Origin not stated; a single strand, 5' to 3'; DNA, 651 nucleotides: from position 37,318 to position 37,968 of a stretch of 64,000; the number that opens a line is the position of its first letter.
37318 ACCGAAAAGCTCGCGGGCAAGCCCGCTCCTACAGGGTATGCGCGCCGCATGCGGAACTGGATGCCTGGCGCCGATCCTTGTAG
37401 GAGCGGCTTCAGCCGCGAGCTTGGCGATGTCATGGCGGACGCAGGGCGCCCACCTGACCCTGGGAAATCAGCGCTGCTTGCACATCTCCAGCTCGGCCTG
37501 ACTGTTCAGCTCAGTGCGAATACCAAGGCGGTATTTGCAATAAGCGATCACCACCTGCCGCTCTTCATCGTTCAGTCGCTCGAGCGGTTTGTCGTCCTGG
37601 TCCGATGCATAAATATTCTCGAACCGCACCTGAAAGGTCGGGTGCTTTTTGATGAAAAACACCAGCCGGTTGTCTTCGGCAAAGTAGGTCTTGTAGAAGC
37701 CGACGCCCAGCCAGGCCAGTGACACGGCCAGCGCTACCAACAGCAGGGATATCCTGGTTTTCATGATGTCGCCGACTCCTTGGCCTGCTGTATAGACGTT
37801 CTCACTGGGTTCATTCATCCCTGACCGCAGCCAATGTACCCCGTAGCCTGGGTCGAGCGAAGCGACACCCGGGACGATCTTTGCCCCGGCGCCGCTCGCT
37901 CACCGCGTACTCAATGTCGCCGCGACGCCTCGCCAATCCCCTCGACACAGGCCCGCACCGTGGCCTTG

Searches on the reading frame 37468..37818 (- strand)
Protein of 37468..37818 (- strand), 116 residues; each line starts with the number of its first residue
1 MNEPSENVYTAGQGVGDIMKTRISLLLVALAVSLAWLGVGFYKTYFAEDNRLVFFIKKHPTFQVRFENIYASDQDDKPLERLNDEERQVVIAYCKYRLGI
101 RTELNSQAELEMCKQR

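Call 25: search_protein_families(library=pfam, proteins=[window:37468-37818:-], max_evalue=0.1)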
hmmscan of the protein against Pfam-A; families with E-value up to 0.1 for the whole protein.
window:37468-37818:- (116 aa): 1 family
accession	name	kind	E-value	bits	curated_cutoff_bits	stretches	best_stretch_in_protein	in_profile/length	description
PF16777.11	RHH_7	-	0.049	14.4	27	1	63-95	30-62/74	Transcriptional regulator, RHH-like, CopG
